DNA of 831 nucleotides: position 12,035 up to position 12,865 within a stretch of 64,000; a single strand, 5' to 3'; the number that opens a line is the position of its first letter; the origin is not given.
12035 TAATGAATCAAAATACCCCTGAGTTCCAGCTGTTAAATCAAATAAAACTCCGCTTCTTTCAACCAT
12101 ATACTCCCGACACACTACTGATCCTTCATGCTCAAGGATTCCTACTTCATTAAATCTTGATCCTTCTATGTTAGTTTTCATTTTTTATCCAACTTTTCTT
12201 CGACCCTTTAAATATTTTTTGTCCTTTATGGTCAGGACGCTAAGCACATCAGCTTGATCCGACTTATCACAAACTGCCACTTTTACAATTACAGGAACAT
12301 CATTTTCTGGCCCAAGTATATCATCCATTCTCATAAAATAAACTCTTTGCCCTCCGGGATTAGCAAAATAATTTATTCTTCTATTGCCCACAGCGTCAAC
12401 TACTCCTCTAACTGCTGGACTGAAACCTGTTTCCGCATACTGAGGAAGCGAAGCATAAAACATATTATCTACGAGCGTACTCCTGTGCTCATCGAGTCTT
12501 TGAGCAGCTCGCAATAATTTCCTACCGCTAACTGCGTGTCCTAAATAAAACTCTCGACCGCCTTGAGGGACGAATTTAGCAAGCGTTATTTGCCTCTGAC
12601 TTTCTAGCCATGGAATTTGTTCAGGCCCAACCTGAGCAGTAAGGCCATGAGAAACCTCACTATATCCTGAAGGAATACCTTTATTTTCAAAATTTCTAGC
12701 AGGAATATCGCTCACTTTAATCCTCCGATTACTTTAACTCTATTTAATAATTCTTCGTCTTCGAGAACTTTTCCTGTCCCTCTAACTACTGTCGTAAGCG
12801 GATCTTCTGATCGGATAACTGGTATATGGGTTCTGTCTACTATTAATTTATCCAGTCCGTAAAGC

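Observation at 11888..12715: Two translationally coupled GC-rich genes of unknown function inserted between mreB and mreC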

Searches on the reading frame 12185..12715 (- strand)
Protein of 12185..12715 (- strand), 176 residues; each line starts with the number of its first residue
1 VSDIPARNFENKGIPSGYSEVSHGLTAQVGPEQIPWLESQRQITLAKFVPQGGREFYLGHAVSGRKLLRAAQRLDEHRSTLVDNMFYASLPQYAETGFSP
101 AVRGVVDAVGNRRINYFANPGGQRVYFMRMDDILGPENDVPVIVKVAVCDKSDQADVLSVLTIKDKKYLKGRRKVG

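Call 3: search_protein_families(library=pfam, proteins=[window:12185-12715:-], max_evalue=1)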
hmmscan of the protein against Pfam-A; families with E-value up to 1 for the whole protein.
window:12185-12715:- (176 aa): 0 families

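Call 4: search_protein_families(library=ncbifam, proteins=[window:12185-12715:-], max_evalue=1)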
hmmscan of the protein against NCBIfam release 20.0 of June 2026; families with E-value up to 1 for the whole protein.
window:12185-12715:- (176 aa): 1 family
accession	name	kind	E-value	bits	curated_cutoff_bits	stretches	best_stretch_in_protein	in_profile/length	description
NF003925.0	PRK05443.3-3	equivalog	0.12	10.4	707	1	103-172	586-655/688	RNA degradosome polyphosphate kinase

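Call 6: search_protein_families(library=padloc, proteins=[window:12185-12715:-], max_evalue=1)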
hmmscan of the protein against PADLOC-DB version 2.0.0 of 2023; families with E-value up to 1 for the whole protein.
window:12185-12715:- (176 aa): 0 families

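Call 7: search_protein_families(library=phrogs, proteins=[window:12185-12715:-], max_evalue=1)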
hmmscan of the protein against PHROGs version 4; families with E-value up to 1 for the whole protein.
window:12185-12715:- (176 aa): 0 families

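Call 8: find_homologous_proteins(query=window:12185-12715:-, max_evalue=0.01)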
Query window:12185-12715:- (176 aa): 20 proteins with E <= 0.01 among 102 candidates.
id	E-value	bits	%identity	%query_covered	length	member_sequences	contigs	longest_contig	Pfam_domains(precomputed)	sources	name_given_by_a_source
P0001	1.7e-112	391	100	100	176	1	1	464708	-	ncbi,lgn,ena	-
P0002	1.0e-96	340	84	100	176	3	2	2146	-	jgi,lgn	jgi:hypothetical protein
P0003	2.7e-96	338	84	100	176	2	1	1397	-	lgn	-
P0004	1.3e-95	336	84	99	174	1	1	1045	-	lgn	-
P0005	1.1e-91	323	84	97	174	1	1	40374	-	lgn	-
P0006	5.0e-89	314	82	97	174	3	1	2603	-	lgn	-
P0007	1.8e-88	313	77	99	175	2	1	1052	-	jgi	jgi:dipeptidyl aminopeptidase/acylaminoacyl peptidase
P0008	4.0e-82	292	75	97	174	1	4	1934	-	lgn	-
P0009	7.7e-81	288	72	98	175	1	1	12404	-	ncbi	-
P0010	1.8e-78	280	72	97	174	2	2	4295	-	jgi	jgi:hypothetical protein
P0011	1.3e-66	242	76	78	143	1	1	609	-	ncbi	-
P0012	3.4e-36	143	45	87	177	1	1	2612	-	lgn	-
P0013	2.2e-29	120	40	93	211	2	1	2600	-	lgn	-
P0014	3.0e-29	120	39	93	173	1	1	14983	-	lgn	-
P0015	2.1e-26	111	47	78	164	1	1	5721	-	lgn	-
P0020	2.0e-18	85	38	78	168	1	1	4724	-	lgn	-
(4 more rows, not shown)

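Call 9: find_encoding_contigs(protein=P0005, flank=6000, max_places=3)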
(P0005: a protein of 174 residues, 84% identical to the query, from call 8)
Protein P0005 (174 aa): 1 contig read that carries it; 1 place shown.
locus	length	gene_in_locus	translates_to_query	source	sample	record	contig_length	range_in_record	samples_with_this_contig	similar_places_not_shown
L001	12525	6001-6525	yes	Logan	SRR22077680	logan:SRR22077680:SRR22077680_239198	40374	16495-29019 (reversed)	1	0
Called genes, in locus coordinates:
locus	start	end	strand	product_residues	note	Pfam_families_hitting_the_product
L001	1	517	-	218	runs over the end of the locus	PF02163:Peptidase_M50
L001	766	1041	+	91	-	PF00830:Ribosomal_L28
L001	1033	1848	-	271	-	PF00551:Formyl_trans_N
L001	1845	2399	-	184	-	PF01327:Pep_deformylase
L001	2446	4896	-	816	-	PF04932:Wzy_C, PF13371:TPR_9 (faint), PF00515:TPR_1 (faint), PF13181:TPR_8 (faint), PF13414:TPR_11 (faint), PF13424:TPR_12 (faint), PF13431:TPR_17 (faint), PF13432:TPR_16 (faint), +1 more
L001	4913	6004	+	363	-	PF06723:MreB_Mbl, PF00022:Actin (weak), PF00012:HSP70, PF14450:FtsA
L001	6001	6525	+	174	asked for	-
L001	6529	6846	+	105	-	-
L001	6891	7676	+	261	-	PF04085:MreC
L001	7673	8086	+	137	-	-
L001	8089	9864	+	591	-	PF03717:PBP_dimer, PF00905:Transpeptidase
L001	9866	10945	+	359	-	PF02481:DNA_processg_A, PF17782:WHD_DprA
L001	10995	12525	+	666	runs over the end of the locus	PF01751:Toprim, PF01131:Topoisom_bac, PF01396:Zn_ribbon_Top1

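Call 10: find_encoding_contigs(protein=P0009, flank=6000, max_places=3)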
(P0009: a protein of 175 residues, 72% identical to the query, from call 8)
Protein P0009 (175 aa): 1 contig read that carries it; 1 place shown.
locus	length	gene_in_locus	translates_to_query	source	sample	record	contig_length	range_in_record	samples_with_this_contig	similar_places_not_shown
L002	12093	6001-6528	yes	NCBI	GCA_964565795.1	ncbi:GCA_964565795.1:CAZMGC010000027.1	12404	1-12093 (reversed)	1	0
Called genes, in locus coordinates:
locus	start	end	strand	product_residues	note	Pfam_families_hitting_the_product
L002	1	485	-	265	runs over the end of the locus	?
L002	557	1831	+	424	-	-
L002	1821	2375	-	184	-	PF01327:Pep_deformylase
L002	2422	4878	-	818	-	PF04932:Wzy_C, PF13181:TPR_8 (faint), PF13414:TPR_11 (faint), PF13424:TPR_12 (faint), PF13431:TPR_17 (faint), PF13432:TPR_16 (faint), PF14559:TPR_19 (faint)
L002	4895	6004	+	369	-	PF06723:MreB_Mbl, PF00022:Actin (faint), PF00012:HSP70, PF14450:FtsA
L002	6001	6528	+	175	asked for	-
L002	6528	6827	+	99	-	-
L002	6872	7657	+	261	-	PF04085:MreC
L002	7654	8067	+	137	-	-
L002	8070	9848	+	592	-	PF03717:PBP_dimer, PF00905:Transpeptidase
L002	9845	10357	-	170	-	-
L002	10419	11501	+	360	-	PF02481:DNA_processg_A, PF17782:WHD_DprA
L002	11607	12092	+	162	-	?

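Call 11: find_encoding_contigs(protein=P0014, flank=6000, max_places=3)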
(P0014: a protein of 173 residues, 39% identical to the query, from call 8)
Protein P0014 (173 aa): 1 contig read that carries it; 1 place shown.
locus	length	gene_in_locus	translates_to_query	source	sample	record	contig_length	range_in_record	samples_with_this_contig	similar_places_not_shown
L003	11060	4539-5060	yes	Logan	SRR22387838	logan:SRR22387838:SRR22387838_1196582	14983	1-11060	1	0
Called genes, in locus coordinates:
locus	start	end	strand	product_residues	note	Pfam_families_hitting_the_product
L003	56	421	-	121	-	PF13473:Cupredoxin_1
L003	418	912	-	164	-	-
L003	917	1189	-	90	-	PF02583:Trns_repr_metal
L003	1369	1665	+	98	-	-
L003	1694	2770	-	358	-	PF02129:Peptidase_S15, PF20434:BD-FAE (faint), PF00561:Abhydrolase_1, PF12146:Hydrolase_4, PF12697:Abhydrolase_6, PF00326:Peptidase_S9 (weak), PF00326:Peptidase_S9, PF01738:DLH (weak), +2 more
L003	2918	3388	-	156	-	PF07731:Cu-oxidase_2 (faint), PF13473:Cupredoxin_1, PF07732:Cu-oxidase_3 (faint), PF00127:Copper-bind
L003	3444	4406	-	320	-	PF01207:Dus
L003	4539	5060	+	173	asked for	-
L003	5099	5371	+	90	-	-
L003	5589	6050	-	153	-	-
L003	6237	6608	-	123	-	PF00581:Rhodanese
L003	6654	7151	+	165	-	PF01988:VIT1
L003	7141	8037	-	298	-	PF17773:UPF0176_N, PF00581:Rhodanese, PF12368:Rhodanese_C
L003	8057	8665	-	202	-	-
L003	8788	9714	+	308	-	PF13354:Beta-lactamase2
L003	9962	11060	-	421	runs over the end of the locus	PF01078:Mg_chelatase (faint), PF05496:RuvB_N, PF13604:AAA_30 (weak), PF00004:AAA, PF07728:AAA_5 (weak), PF13173:AAA_14 (weak), PF16193:AAA_assoc_2, PF12002:MgsA_C, +1 more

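Call 13: find_encoding_contigs(protein=P0015, flank=5000, max_places=3)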
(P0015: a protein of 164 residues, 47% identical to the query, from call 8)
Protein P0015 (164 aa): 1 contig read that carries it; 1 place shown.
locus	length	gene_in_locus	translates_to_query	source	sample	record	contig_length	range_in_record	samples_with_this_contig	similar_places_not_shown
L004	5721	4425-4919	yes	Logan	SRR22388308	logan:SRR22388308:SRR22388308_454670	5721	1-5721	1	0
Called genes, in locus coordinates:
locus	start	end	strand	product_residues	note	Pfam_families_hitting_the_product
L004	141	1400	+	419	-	-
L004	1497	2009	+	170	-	-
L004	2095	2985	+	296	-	-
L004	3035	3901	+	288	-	-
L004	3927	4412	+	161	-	PF20329:DUF6624 (weak)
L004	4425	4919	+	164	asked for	-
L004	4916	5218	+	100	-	-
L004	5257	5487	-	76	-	PF07927:HicA_toxin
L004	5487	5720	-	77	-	?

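Call 14: find_encoding_contigs(protein=P0020, flank=5000, max_places=3)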
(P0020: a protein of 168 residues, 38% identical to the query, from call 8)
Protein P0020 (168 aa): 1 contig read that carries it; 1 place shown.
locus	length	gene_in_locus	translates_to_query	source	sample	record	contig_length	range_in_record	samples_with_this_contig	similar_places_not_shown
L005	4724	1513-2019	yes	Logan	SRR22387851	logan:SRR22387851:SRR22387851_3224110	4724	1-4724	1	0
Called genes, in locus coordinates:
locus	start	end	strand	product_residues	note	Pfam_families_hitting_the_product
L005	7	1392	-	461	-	PF01406:tRNA-synt_1e, PF09334:tRNA-synt_1g (weak), PF23493:CysS_C (weak)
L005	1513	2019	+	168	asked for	-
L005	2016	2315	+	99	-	-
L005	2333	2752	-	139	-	-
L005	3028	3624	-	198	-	PF21176:RecR_HhH, PF02132:RecR_ZnF, PF01751:Toprim, PF13662:Toprim_4, PF21175:RecR_C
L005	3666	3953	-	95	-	PF02575:YbaB_DNA_bd (faint)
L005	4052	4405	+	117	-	PF02482:Ribosomal_S30AE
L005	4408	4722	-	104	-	?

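Call 15: find_encoding_contigs(protein=P0012, flank=5000, max_places=3)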
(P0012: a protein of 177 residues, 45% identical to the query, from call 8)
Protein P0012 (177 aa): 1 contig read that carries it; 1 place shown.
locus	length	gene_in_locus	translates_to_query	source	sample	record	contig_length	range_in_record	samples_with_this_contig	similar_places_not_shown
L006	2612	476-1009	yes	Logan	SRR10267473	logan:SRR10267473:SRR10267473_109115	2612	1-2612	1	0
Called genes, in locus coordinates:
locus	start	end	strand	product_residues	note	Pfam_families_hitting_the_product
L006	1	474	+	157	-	?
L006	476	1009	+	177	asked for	-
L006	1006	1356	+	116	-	-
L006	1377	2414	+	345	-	-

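Call 18: find_homologous_proteins(query=A2, max_evalue=0.01)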
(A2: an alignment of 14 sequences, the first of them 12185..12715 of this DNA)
Query A2 (14 sequences) (176 aa, profile of the alignment): 95 proteins with E <= 0.01 among 2817 candidates.
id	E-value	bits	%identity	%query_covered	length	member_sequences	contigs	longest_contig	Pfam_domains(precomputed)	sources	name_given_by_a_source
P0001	1.5e-75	271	100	100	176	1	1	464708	-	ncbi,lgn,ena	-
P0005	3.5e-75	269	84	97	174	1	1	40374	-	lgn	-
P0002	3.7e-75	269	84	100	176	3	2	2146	-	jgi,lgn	jgi:hypothetical protein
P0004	4.5e-75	269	84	99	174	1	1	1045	-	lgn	-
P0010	1.2e-74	268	72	97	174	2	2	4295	-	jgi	jgi:hypothetical protein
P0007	1.6e-73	264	77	99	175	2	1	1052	-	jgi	jgi:dipeptidyl aminopeptidase/acylaminoacyl peptidase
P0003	3.5e-73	263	84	100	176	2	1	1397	-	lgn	-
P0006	3.6e-73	263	82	97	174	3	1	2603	-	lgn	-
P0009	9.0e-73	261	72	98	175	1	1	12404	-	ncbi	-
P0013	6.2e-70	252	40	93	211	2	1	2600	-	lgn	-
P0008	2.1e-69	251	75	97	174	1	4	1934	-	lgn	-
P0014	3.3e-69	250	39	93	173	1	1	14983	-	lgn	-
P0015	4.3e-69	250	47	78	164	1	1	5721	-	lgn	-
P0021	1.7e-67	244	40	89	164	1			-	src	-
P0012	3.2e-67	243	45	87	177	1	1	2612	-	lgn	-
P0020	3.2e-62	227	38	78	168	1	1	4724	-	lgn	-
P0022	4.2e-62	227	44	79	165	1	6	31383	-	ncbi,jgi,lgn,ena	-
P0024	9.1e-61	222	38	78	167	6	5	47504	-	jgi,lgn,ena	-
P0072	2.0e-33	133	35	92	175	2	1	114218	-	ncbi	-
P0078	3.1e-32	130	35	99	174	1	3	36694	-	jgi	jgi:hypothetical protein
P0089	4.0e-28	116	32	98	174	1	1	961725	-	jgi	jgi:hypothetical protein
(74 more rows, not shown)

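Call 25: search_solved_structures(query=A3, max_evalue=10)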
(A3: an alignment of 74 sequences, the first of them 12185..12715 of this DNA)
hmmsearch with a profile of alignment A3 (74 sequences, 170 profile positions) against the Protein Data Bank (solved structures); distinct sequences matched with E-value up to 10: 7.
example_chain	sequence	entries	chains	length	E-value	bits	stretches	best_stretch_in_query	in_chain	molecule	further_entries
1e57_A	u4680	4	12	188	0.13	15.1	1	33-94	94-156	PHYSALIS MOTTLE VIRUS | COAT PROTEIN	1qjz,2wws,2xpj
9qgy_G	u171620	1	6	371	0.55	13.1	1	37-80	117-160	Macrolide export protein MacA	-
3fpp_A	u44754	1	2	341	0.67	12.8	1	37-80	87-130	Macrolide-specific efflux protein macA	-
5nik_D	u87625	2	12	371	0.7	12.8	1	37-80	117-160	Macrolide export protein MacA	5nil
4qsl_H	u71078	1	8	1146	1.2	12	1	30-74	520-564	Pyruvate carboxylase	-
4qsk_A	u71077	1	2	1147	1.2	12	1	30-74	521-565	Pyruvate carboxylase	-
4qsh_A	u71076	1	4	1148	1.2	12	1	30-74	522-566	Pyruvate carboxylase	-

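Call 28: find_related_loci(query=A2, collection=genome_contigs, flank=6000)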
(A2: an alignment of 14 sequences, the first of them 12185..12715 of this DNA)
Query A2 (176 aa) in genome_contigs; peptide patterns used: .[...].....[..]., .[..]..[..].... (x = any residue, [..] = any of these).
21 stretches matched a pattern; 6 encode a relative of the query (tblastn E <= 1e-3); 6 distinct loci.
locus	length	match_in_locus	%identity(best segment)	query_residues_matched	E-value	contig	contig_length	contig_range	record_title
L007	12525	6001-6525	77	1-175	5e-96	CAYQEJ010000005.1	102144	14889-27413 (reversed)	MAG TPA_asm: uncultured Gammaproteobacteria bacterium isolate SRP278252_co2_88 genome assembly, contig: NODE_280_length_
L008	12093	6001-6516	72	1-172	8e-88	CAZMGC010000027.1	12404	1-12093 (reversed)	MAG TPA_asm: uncultured Gammaproteobacteria bacterium isolate SRP278252_co2_146 genome assembly, contig: NODE_10719_leng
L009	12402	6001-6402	44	32-170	1e-32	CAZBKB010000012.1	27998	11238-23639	MAG TPA_asm: uncultured Gammaproteobacteria bacterium isolate SRP050083_co1_19 genome assembly, contig: NODE_598_length_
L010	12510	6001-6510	37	8-170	2e-28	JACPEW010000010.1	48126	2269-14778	MAG: Candidatus Daviesbacteria bacterium isolate NC_groundwater_345_Ag_B-0.1um_36_18 GD18-4_B1_scaffold_370190, whole ge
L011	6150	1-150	84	127-176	4e-24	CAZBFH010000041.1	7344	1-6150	MAG TPA_asm: uncultured Gammaproteobacteria bacterium isolate SRP342105_co2_162 genome assembly, contig: NODE_11233_leng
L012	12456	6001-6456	33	14-162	6e-21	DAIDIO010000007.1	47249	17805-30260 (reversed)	MAG TPA_asm: Candidatus Saccharibacteria bacterium isolate clean364 NODE_7_length_47249_cov_8.849572, whole genome shotg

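Call 30: find_related_loci(query=A2, collection=metagenome_contigs, flank=6000)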
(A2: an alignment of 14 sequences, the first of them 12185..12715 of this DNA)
Query A2 (176 aa) in metagenome_contigs; peptide patterns used: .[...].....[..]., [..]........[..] (x = any residue, [..] = any of these).
120 stretches matched a pattern; 8 encode a relative of the query (tblastn E <= 1e-3); 8 distinct loci.
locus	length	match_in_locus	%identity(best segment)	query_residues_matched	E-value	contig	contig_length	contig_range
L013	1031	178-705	83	1-176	2e-113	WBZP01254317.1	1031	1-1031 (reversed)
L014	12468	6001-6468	43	14-170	1e-40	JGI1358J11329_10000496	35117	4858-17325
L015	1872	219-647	41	28-175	4e-33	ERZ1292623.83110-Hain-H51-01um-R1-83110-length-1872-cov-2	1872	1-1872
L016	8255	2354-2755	44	32-170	5e-33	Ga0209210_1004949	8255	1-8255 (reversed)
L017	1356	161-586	43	24-170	1e-32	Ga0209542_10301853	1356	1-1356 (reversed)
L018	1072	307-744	38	21-171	4e-29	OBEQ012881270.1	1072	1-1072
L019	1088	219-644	37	25-170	9e-28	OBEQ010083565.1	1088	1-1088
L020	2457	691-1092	37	33-170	5e-27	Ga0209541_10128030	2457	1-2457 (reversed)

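Call 32: predict_structure(alignment_id=A3)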
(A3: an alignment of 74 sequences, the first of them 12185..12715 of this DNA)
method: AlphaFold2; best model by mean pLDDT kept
length: 176 residues; sequences in the alignment: 74
mean_pLDDT: 91.5   pTM: 0.87
mean pLDDT of the five models: 91.5, 90.7, 90.6, 90.2, 90.1
residues with pLDDT >= 90: 143; 70-90: 19; 50-70: 10; < 50: 4
segments of 3 or more residues with pLDDT < 50: none
pLDDT, mean of each block of 10 residues (from residue 1): 58 87 94 97 96 95 97 96 95 96 97 97 98 96 98 97 81 58
secondary structure, 60 per line:
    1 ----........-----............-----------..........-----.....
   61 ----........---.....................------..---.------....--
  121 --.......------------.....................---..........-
elements in order: H5-12 E18-29 E41-50 E56-60 H65-72 H76-96 E115-118 E123-129 E142-150 H151-161 H166-175

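Call 33: search_protein_representatives(alignment_id=A2)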
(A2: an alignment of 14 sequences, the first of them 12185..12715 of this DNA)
Query: 14 sequences, 172 profile positions. Proteins with E-value up to 0.001 (for the whole library): 181; up to 1e-10: 135; up to 1e-30: 50. The best 150 are listed.
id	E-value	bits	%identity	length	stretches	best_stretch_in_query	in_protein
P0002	1.2e-75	269.2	-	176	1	1-172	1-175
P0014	1.1e-69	249.8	-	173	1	3-172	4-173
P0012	1.0e-67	243.4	-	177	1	1-172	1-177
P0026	1.1e-60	220.5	-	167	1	12-172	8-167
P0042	2.7e-56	206.2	-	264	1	8-172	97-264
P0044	8.6e-55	201.3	-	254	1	4-172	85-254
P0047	2.0e-54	200.1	-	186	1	10-172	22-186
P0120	7.2e-54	198.3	-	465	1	16-172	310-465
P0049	6.6e-53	195.2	-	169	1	10-172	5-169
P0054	3.3e-51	189.6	-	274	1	6-171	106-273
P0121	2.0e-50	187.1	-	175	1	9-172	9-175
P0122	5.2e-50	185.7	-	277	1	9-172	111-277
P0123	8.7e-50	185.0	-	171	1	9-168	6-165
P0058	1.0e-48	181.5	-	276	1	5-172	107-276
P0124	3.1e-48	179.9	-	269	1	7-171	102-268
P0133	2.0e-40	154.5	-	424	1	9-172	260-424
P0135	1.7e-39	151.5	-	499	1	9-172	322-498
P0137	6.5e-37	143.1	-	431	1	11-171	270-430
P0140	2.6e-35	137.9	-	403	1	9-163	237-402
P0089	1.3e-28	116.1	-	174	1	7-167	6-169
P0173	2.4e-24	102.2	-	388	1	19-172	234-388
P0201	2.0e-17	79.6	-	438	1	27-171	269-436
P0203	5.3e-17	78.3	-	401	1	25-169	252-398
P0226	5.2e-13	65.3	-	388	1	22-171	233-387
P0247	7.8e-09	51.7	-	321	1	11-156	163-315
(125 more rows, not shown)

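Call 35: search_protein_families(library=pfam, proteins=[P0120, P0133, P0135, P0137, P0140, P0173, P0201, P0203, P0226, P0247], max_evalue=0.1)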
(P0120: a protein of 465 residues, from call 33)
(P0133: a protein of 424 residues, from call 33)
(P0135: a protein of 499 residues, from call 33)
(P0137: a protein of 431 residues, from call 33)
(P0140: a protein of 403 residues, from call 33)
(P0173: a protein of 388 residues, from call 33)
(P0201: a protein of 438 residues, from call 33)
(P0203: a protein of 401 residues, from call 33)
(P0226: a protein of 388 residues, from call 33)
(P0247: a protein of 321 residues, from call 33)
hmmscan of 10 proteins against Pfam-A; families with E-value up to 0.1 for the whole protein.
P0120 (465 aa): 1 family
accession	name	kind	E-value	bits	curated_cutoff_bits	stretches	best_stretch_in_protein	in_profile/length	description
PF14956.11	DUF4505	-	0.0089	16.3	27.3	0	190-233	35-78/177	Domain of unknown function (DUF4505)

P0133 (424 aa): 1 family
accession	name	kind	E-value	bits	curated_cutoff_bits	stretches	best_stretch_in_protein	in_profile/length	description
PF00898.22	Orbi_VP2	-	0.04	12.2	23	1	170-272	111-213/946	Orbivirus outer capsid protein VP2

P0135 (499 aa): 0 families

P0137 (431 aa): 0 families

P0140 (403 aa): 0 families

P0173 (388 aa): 0 families

P0201 (438 aa): 0 families

P0203 (401 aa): 0 families

P0226 (388 aa): 0 families

P0247 (321 aa): 0 families

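Call 39: fold_search(model_id=the predicted structure, library=pdb)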
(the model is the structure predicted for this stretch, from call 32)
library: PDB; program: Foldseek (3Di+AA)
matches with E <= 10: 553; with E <= 0.001: 0
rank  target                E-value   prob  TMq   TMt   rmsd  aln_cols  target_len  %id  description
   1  4buj_H                2.0e-01  0.21  0.22  0.12  15.1       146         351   10  Crystal structure of the S. cerevisiae Ski2-3-8 complex (released 2013-08-28)
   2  4ceh_A                2.4e-01  0.15  0.17  0.05  10.0        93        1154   12  Crystal structure of AddAB with a forked DNA substrate (released 2014-03-12)
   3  9lew_B                2.9e-01  0.69  0.33  0.55   4.2        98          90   10  The crystal structure of DinJ-YafQ complex from Vibrio cholerae (released 2025-07-30)
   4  6skf_BD               3.1e-01  0.06  0.18  0.10  19.2       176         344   12  Cryo-EM Structure of T. kodakarensis 70S ribosome (released 2020-07-29)
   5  7n9f_v                4.1e-01  0.08  0.19  0.07  17.0       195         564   10  Structure of the in situ yeast NPC (released 2022-01-26)
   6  7vop_d                4.3e-01  0.12  0.22  0.08  12.6       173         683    9  Cryo-EM structure of Xenopus laevis nuclear pore complex cytoplasmic ring subunit (released 2022-02-02)
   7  8qcb_D                5.1e-01  0.15  0.22  0.11  14.9       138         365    7  CryoEM structure of a S. Cerevisiae Ski2387 complex in the open state (released 2023-11-08)
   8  4buj_G                5.8e-01  0.14  0.23  0.11  15.5       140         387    8  Crystal structure of the S. cerevisiae Ski2-3-8 complex (released 2013-08-28)
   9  8qcb_C                6.5e-01  0.15  0.23  0.12  12.8       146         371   10  CryoEM structure of a S. Cerevisiae Ski2387 complex in the open state (released 2023-11-08)
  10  6cfw_K                6.9e-01  0.15  0.22  0.23  11.0       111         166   13  cryoEM structure of a respiratory membrane-bound hydrogenase (released 2018-05-23)
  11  8cst_J                6.9e-01  0.07  0.17  0.24  18.7       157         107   10  Human mitochondrial small subunit assembly intermediate (State E) (released 2022-12-14)
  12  7qoo_P                6.9e-01  0.04  0.19  0.16  21.9       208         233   10  Structure of the human inner kinetochore CCAN complex (released 2022-06-08)
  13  7qca_LB0              7.3e-01  0.04  0.19  0.10  21.0       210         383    9  Spraguea lophii ribosome (released 2022-11-30)
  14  7n9f_u                7.7e-01  0.08  0.20  0.07  17.3       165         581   10  Structure of the in situ yeast NPC (released 2022-01-26)
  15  7ahm_C                8.7e-01  0.18  0.21  0.23   8.4        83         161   11  Low-resolution structure of the K+/H+ antiporter subunit KhtT in complex with c-di-AMP (released 2021-03-31)
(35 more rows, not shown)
